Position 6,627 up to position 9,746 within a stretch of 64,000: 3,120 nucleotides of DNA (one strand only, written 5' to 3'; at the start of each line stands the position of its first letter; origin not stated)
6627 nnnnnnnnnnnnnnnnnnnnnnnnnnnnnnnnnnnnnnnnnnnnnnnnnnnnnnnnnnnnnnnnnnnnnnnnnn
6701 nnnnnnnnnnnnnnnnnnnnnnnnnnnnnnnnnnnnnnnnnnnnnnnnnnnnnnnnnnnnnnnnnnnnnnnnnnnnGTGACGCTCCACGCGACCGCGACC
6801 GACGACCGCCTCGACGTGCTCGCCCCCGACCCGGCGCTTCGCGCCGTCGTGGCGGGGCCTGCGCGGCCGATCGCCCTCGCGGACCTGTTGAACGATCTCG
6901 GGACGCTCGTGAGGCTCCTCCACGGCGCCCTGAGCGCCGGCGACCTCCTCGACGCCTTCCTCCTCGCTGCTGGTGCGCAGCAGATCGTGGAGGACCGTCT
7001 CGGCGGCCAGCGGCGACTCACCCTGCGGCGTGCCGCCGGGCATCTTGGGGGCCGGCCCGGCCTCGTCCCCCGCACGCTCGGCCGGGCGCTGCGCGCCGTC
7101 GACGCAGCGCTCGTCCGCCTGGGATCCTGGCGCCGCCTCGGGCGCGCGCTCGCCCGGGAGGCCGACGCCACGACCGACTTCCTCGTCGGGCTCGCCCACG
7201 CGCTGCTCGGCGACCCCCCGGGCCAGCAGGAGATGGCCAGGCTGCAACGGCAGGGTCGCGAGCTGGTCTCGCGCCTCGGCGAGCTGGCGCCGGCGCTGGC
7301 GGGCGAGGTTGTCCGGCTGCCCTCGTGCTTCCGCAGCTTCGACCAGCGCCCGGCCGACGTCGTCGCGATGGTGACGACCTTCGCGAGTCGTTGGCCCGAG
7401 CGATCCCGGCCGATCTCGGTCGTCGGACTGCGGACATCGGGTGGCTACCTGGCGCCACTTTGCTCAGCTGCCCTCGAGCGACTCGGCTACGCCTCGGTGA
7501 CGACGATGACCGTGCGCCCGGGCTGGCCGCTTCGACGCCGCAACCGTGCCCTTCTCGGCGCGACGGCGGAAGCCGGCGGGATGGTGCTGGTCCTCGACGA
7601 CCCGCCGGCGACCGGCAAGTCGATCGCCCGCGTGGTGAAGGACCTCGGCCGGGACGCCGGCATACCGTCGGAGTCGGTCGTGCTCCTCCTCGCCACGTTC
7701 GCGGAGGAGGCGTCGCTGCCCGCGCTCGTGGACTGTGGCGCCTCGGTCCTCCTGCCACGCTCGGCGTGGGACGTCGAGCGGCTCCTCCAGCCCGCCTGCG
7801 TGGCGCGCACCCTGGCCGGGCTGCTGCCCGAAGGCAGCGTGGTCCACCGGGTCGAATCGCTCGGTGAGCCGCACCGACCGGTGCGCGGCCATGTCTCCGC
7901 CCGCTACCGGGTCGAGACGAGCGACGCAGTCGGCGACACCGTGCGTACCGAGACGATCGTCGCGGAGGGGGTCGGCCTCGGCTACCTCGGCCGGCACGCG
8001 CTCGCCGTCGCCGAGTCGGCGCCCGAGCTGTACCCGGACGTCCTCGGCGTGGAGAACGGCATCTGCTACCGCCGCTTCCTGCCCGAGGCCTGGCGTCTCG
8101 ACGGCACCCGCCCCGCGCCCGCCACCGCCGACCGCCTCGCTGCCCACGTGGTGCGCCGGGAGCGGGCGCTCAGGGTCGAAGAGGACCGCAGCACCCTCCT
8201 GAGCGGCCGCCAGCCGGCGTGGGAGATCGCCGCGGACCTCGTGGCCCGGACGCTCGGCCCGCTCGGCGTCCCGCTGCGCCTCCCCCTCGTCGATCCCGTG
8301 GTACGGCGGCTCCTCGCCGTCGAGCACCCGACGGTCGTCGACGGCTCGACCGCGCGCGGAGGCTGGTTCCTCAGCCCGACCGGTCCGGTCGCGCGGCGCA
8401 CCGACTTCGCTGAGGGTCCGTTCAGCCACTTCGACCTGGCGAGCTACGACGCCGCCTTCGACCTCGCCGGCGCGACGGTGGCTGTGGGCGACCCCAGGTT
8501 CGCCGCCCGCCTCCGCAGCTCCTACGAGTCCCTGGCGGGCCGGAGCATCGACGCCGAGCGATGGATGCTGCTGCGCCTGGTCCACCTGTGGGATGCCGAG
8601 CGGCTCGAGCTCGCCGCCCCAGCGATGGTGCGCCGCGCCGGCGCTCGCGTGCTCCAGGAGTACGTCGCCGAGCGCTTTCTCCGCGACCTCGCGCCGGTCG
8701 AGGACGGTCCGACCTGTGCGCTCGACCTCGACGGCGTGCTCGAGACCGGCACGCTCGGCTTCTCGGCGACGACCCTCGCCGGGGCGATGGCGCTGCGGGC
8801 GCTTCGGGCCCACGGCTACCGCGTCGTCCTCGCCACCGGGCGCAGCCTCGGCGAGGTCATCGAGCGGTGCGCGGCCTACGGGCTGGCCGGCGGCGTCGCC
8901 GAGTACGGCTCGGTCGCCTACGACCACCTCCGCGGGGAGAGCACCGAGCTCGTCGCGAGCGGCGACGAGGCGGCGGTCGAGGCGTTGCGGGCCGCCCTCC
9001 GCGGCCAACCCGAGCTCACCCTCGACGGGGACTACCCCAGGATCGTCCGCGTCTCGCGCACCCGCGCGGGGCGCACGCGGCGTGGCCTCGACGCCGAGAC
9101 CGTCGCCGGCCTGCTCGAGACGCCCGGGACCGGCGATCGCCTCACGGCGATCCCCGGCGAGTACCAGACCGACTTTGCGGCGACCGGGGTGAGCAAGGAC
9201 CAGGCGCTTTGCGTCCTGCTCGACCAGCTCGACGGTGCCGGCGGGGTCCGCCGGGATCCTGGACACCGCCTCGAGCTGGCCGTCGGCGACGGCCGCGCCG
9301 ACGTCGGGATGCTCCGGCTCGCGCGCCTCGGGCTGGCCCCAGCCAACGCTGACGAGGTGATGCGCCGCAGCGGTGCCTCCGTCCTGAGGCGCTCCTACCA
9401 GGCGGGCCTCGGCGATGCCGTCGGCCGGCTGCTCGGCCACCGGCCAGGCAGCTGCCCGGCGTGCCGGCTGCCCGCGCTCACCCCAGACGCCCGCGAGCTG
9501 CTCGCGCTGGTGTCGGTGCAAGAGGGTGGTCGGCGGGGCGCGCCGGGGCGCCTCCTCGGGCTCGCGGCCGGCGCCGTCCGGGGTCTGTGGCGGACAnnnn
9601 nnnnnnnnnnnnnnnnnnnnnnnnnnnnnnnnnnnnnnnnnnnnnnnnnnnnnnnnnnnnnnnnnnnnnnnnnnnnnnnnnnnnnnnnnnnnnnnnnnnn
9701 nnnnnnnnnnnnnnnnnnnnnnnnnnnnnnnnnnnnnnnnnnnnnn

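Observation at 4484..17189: Eight-gene, overlap-coupled glycan-assembly cluster with unusual domain fusions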

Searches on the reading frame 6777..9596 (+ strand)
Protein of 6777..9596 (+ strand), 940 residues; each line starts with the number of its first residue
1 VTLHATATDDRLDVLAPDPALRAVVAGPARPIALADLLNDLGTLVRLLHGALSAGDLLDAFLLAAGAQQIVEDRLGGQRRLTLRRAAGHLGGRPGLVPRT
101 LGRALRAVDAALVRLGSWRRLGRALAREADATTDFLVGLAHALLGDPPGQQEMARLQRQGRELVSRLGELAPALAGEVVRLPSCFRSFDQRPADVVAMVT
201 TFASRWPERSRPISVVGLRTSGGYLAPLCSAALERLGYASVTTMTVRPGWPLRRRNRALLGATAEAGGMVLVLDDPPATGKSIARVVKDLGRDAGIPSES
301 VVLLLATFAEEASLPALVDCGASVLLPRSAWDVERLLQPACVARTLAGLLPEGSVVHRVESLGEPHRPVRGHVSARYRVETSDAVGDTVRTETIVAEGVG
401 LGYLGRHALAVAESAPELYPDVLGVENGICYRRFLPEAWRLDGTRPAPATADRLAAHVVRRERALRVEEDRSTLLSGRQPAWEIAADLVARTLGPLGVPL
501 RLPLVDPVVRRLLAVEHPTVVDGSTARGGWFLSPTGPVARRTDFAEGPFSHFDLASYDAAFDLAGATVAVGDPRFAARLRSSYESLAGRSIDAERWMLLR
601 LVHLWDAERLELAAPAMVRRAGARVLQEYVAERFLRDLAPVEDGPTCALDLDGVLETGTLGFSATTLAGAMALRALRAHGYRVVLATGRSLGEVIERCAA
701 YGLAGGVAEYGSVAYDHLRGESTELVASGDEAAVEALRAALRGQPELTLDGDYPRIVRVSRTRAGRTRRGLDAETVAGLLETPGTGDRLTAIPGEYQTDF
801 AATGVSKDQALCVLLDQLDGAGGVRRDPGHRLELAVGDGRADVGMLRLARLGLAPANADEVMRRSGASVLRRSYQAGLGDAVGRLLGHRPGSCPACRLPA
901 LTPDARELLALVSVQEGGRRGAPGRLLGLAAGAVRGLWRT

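Call 4: search_protein_families(library=pfam, proteins=[window:6777-9596:+], max_evalue=0.01)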
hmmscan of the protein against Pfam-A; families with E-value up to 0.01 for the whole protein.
window:6777-9596:+ (940 aa): 1 family
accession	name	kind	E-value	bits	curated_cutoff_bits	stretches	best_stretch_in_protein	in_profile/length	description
PF08282.18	Hydrolase_3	-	4e-06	27.2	20.9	0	648-711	2-63/255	haloacid dehalogenase-like hydrolase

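Call 5: search_protein_families(library=ncbifam, proteins=[window:6777-9596:+], max_evalue=0.01)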
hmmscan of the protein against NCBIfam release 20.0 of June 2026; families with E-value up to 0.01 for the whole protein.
window:6777-9596:+ (940 aa): 6 families
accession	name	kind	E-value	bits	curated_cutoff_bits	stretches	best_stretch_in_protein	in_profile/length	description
NF002245.0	PRK01158.1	equivalog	1.8e-09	37.3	198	1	649-885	8-228/233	phosphoglycolate phosphatase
TIGR00099.1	Cof-subfamily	subfamily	6.6e-07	29.2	137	0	647-696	2-48/256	Cof-type HAD-IIB family hydrolase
TIGR01487.1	Pglycolate_arch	equivalog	3.1e-06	27.2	122.75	1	648-872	5-205/215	phosphoglycolate phosphatase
TIGR01482.1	SPP-subfamily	subfamily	0.00055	19.6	107.15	1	679-875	30-210/225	sucrose-phosphate phosphatase subfamily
NF007821.0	PRK10530.1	equivalog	0.0011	18.3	274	0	833-882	218-267/272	pyridoxal phosphatase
NF007806.0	PRK10513.1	equivalog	0.0049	16.3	273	0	648-692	7-48/270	sugar-phosphatase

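Call 9: search_solved_structures(query=window:6777-9596:+, max_evalue=1)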
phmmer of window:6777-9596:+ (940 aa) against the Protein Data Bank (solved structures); distinct sequences matched with E-value up to 1: 2.
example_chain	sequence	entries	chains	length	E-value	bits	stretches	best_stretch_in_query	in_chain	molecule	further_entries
3niw_A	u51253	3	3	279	0.0028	19.2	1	798-886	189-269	Haloacid dehalogenase-like hydrolase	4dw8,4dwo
3mpo_A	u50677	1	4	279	0.66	11.3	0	648-695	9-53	Predicted hydrolase of the HAD superfamily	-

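Call 17: find_homologous_proteins(query=window:6777-9596:+, max_evalue=0.00001)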
Query window:6777-9596:+ (940 aa): 86 proteins with E <= 0.00001 among 8000 candidates.
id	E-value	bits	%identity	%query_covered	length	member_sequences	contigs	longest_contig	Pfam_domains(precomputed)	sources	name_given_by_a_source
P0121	0.0e+0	2023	100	100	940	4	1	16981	PF08282.19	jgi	-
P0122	0.0e+0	1785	88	100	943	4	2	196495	PF08282.19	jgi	-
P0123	6.6e-232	791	48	95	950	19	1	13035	PF08282.19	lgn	-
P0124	1.5e-229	783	48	97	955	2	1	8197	-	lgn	-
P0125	3.8e-228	778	48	95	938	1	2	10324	-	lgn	-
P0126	2.3e-222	759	46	95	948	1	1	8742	-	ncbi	ncbi:MAG: HAD family hydrolase [Acidimicrobiales bacterium]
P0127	9.9e-220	750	46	97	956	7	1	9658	-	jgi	jgi:hydroxymethylpyrimidine pyrophosphatase-like HAD family hydrolase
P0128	1.1e-210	720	47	98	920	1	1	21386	PF00156.34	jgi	jgi:hypothetical protein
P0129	4.4e-207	709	46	89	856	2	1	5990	PF08282.19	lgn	-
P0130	6.7e-199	681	41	93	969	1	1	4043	-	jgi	jgi:hydroxymethylpyrimidine pyrophosphatase-like HAD family hydrolase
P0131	2.7e-197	676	46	95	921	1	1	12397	PF08282.19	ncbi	ncbi:MAG: HAD hydrolase family protein [Pseudonocardiaceae bacterium]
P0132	1.8e-185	637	45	98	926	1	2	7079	PF08282.19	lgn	-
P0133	4.8e-181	622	43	98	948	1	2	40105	PF08282.19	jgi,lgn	jgi:adenine/guanine phosphoribosyltransferase-like PRPP-binding protein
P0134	2.0e-177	610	42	95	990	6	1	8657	PF08282.19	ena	-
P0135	1.1e-176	608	44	96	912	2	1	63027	PF08282.19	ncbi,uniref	ncbi:MAG TPA: hypothetical protein VGH76_10765 [Actinomycetospora sp.]|uniref:hypothetical protein n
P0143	3.9e-168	580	43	95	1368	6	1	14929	-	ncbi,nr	ncbi:MAG: hypothetical protein QOD52_1990 [Gaiellaceae bacterium]|nr:hypothetical protein [Gaiellace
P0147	2.9e-164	567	41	96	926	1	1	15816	PF00156.34,PF08282.19,PF05116.20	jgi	jgi:hydroxymethylpyrimidine pyrophosphatase-like HAD family hydrolase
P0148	7.7e-164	565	43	95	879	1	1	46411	PF08282.19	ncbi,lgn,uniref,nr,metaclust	ncbi:HAD hydrolase family protein [Amycolatopsis orientalis]|uniref:HAD hydrolase family protein n=1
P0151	2.1e-162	561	42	97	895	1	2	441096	PF00156.34,PF08282.19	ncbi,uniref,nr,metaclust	ncbi:HAD hydrolase family protein [Pseudonocardia asaccharolytica]|uniref:Uncharacterized protein n=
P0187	5.0e-139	483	42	80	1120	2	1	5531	PF01569.28,PF08282.19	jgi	jgi:hydroxymethylpyrimidine pyrophosphatase-like HAD family hydrolase/membrane-associated phospholip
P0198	6.3e-127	443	40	90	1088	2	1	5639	PF01569.28,PF08282.19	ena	-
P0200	3.1e-121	424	41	71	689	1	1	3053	PF00156.34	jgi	jgi:adenine/guanine phosphoribosyltransferase-like PRPP-binding protein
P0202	2.7e-108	382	35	94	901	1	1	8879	PF00156.34,PF08282.19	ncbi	ncbi:MAG: phosphoribosyltransferase family protein [Acidimicrobiales bacterium]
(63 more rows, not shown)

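Call 19: find_encoding_contigs(protein=P0148, flank=10000, max_places=1)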
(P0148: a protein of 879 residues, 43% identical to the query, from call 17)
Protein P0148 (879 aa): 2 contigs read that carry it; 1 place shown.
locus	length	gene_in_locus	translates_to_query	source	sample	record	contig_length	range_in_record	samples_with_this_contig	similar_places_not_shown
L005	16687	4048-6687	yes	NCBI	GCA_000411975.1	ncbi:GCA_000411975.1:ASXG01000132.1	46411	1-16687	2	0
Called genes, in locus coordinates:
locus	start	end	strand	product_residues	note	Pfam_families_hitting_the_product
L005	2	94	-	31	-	?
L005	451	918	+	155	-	PF13826:Monooxy_af470-like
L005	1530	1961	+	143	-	-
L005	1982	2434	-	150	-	PF00583:Acetyltransf_1, PF13508:Acetyltransf_7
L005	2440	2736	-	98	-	PF07110:EthD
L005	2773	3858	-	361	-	PF02388:FemAB (faint), PF13480:Acetyltransf_6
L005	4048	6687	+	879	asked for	PF08282:Hydrolase_3 (weak)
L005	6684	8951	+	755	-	PF01636:APH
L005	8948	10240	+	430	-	-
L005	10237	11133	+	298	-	PF04185:Phosphoesterase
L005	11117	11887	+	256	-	PF01522:Polysacc_deac_1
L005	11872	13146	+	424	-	-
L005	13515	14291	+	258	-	PF13641:Glyco_tranf_2_3 (weak), PF00535:Glycos_transf_2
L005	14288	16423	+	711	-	PF00535:Glycos_transf_2, PF13641:Glyco_tranf_2_3, PF13506:Glyco_transf_21, PF00535:Glycos_transf_2, PF10111:Glyco_tranf_2_2, PF13641:Glyco_tranf_2_3, PF13632:Glyco_trans_2_3 (weak)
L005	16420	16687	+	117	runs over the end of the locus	-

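Call 20: find_encoding_contigs(protein=P0151, flank=10000, max_places=1)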
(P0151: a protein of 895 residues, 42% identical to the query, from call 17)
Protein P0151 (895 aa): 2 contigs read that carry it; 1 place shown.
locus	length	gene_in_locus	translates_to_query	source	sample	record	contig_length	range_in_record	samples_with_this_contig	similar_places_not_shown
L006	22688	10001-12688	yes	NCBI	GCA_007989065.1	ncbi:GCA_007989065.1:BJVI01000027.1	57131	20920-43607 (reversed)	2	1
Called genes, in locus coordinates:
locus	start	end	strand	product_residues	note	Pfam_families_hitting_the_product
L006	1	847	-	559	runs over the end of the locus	PF00342:PGI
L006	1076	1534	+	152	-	PF07681:DoxX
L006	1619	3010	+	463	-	PF26965:MimR_N, PF04397:LytTR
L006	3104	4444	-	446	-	PF02771:Acyl-CoA_dh_N, PF02770:Acyl-CoA_dh_M, PF00441:Acyl-CoA_dh_1, PF08028:Acyl-CoA_dh_2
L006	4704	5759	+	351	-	PF01547:SBP_bac_1, PF13531:SBP_bac_11, PF13416:SBP_bac_8, PF13343:SBP_bac_6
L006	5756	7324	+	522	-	PF00528:BPD_transp_1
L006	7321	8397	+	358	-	PF00005:ABC_tran, PF13304:AAA_21 (weak), PF22443:FbpC-like_RD (faint), PF08402:TOBE_2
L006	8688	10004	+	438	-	PF13506:Glyco_transf_21 (faint), PF00535:Glycos_transf_2, PF13641:Glyco_tranf_2_3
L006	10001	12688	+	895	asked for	PF00156:Pribosyltran (weak), PF08282:Hydrolase_3 (weak)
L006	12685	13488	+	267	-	PF01522:Polysacc_deac_1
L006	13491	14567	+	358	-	PF01636:APH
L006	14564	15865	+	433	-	-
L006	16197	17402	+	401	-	-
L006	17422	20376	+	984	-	PF01098:FTSW_RODA_SPOVE, PF03717:PBP_dimer, PF00905:Transpeptidase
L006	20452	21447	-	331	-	PF00022:Actin (faint), PF06723:MreB_Mbl, PF00012:HSP70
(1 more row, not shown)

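Call 22: search_solved_structures(query=A1, max_evalue=1, show_alignments=2)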
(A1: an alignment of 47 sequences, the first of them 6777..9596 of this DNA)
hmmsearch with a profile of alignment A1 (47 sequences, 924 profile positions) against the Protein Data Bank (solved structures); distinct sequences matched with E-value up to 1: 67 (the best 60 are shown).
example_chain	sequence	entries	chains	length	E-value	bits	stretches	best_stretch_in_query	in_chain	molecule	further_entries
3niw_A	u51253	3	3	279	1.3e-11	46.3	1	787-870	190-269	Haloacid dehalogenase-like hydrolase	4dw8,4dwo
1rkq_A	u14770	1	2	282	4.3e-10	41.3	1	790-869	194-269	Hypothetical protein yidA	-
3l7y_A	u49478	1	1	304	1.8e-09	39.3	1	761-867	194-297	Putative uncharacterized protein smu.1108c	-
1rlm_A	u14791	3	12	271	4.5e-09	37.9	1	780-870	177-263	Phosphatase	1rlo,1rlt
2hf2_A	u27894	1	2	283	4.6e-09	37.9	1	780-870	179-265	Sugar phosphatase supH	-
1nrw_A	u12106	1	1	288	5.2e-09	37.7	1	775-870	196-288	hypothetical protein, haloacid dehalogenase-like hydrolase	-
3r4c_A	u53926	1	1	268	5.4e-09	37.7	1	787-867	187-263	Hydrolase, haloacid dehalogenase-like hydrolase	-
3mpo_A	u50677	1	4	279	8.9e-09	37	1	772-868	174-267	Predicted hydrolase of the HAD superfamily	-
3fzq_A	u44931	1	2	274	5.2e-07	31.1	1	787-862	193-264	Putative hydrolase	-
3dnp_A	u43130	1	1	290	5.2e-07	31.1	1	776-863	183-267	Stress response protein yhaX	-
3pgv_A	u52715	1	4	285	8.7e-07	30.4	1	787-848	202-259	haloacid dehalogenase-like hydrolase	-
2pq0_A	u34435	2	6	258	1.5e-06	29.5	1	785-851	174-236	Hypothetical conserved protein GK1056 | Hypothetical conserved protein, GK1056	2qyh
1nf2_A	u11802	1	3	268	8.2e-06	27.2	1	787-860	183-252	phosphatase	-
3gyg_A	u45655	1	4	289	9.8e-06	26.9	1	785-871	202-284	NTD biosynthesis operon putative hydrolase ntdB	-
1kyt_A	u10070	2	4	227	3.1e-05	25.3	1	744-848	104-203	hypothetical protein TA0175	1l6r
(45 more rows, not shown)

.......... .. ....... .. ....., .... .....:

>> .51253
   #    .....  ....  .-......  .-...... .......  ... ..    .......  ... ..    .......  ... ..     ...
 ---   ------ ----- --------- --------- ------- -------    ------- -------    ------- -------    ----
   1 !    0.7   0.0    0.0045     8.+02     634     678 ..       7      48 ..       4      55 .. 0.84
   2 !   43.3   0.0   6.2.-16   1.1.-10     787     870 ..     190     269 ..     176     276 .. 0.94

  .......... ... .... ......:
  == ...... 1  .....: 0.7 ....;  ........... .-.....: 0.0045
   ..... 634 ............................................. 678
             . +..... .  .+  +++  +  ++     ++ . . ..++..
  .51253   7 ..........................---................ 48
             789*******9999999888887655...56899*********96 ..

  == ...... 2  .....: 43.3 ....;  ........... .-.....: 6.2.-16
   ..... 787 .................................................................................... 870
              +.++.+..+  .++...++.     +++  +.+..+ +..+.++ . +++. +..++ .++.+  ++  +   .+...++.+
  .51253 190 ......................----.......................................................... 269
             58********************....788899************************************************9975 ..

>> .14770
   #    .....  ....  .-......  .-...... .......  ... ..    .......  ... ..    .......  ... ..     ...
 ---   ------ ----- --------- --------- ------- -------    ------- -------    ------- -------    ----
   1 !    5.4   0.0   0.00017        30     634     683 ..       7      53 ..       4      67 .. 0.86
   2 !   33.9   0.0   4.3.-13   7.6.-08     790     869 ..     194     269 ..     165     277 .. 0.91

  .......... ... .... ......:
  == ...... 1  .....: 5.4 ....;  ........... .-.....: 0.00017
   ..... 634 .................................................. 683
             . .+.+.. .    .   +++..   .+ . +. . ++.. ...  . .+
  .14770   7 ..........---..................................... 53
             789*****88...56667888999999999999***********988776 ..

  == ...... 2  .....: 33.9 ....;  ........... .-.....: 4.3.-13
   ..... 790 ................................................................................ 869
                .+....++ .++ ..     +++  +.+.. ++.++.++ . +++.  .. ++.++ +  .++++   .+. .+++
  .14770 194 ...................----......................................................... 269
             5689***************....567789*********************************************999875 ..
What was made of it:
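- On HAD phosphatases: The profile hits HAD-IIB structures at 1e-11 (call 22).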

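Call 23: search_protein_families(library=pfam, alignment_id=A1, max_evalue=0.01)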
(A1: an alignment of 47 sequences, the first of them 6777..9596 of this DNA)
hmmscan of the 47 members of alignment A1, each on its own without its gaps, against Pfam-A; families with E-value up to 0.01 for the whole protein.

A. member 1, window:6777-9596:+ (940 aa): 1 family
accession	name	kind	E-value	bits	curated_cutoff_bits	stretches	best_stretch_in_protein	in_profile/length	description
PF08282.18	Hydrolase_3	-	4e-06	27.2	20.9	0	648-711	2-63/255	haloacid dehalogenase-like hydrolase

B. families by the number of members that match (of 47 scanned): 8 families
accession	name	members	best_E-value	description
PF08282.18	Hydrolase_3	46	6.4e-12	haloacid dehalogenase-like hydrolase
PF00156.33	Pribosyltran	19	8.9e-09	Phosphoribosyl transferase domain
PF00702.32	Hydrolase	8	8.5e-05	haloacid dehalogenase-like hydrolase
PF05116.19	S6PP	7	1.6e-05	Sucrose-6F-phosphate phosphohydrolase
PF14258.12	DUF4350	5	0.0012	Domain of unknown function (DUF4350)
PF21141.3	T6PP_C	2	0.00036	Trehalose-6-phosphate phosphatase, C-terminal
PF04028.18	DUF374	1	0.0059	Domain of unknown function (DUF374)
PF13641.12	Glyco_tranf_2_3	1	0.0072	Glycosyltransferase like family 2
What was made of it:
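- On Type I phosphoribosyltransferases (PF00156): PF00156 hits 19/47 (call 23).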

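Call 46: find_related_loci(query=A1, collection=genome_contigs, flank=10000)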
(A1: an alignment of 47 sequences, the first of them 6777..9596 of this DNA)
Query A1 (940 aa) in genome_contigs; peptide patterns used: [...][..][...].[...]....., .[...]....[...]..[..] (x = any residue, [..] = any of these).
456 stretches matched a pattern; 245 encode a relative of the query (tblastn E <= 1e-3); the best 80 are kept; 80 distinct loci.
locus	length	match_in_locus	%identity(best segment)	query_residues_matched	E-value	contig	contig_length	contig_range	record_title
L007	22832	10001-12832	91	1-940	0e+0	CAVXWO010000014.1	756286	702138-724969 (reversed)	MAG: uncultured Actinomycetota bacterium isolate MFD04492.bin.3.97 genome assembly, contig: contig_8530, whole genome sh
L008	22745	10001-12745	46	17-936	0e+0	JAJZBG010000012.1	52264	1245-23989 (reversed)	MAG: Actinomycetes bacterium isolate HSP2.bin23 NODE_393_length_52264_cov_29.017895, whole genome shotgun sequence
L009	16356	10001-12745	46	17-936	0e+0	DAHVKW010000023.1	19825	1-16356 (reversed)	MAG TPA_asm: Actinobacteria bacterium isolate clean513 NODE_23_length_19825_cov_5.917713, whole genome shotgun sequence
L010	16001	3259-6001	49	31-929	0e+0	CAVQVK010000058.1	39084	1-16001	MAG: uncultured Acidimicrobiaceae bacterium isolate MFD10064.bin.2.119 genome assembly, contig: contig_47893, whole geno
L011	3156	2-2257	49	194-926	0e+0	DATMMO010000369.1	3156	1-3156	MAG TPA_asm: Acidimicrobiales bacterium isolate SMAG_U12825 k141_253588, whole genome shotgun sequence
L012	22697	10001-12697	44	31-920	3e-177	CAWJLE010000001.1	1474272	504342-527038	MAG: uncultured Chloroflexia bacterium isolate MFD02416.bin.2.92 genome assembly, contig: contig_60415, whole genome sho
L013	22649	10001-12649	45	40-930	7e-174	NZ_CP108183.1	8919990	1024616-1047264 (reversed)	Streptomyces sp. NBC_00133 chromosome, complete genome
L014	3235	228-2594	40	155-929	7e-180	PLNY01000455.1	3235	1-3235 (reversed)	MAG: Anaerolineae bacterium isolate fen_1070 73.20120800_E1D.55_contig_43407, whole genome shotgun sequence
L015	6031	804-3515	42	43-935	2e-171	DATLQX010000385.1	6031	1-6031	MAG TPA_asm: Chloroflexota bacterium isolate SMAG_U13889 k141_1204813, whole genome shotgun sequence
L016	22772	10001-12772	41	36-935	7e-168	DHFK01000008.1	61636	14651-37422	MAG TPA_asm: Anaerolineales bacterium UBA4826 UBA4826_contig_687, whole genome shotgun sequence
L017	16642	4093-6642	43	32-923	3e-167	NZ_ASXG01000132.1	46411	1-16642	Amycolatopsis orientalis DSM 43388 contig_73, whole genome shotgun sequence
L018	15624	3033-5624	43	28-923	2e-166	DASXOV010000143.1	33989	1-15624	MAG TPA_asm: Pseudonocardiaceae bacterium isolate SMAG_U5391 k141_993899, whole genome shotgun sequence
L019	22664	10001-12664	41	17-918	3e-166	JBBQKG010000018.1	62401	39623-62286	MAG: Solirubrobacterales bacterium isolate Co_metawrap_622 Cmw_622_k141_9557350_length_62401_cov_14.9991, whole genome s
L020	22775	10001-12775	44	22-938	1e-165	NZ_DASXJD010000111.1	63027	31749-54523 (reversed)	MAG: Actinomycetospora sp. isolate SMAG_U5239 k141_5125550, whole genome shotgun sequence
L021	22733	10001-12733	38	27-929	7e-165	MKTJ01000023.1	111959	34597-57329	MAG: Chloroflexi bacterium 54-19 SCNpilot_cont_500_bf_scaffold_198, whole genome shotgun sequence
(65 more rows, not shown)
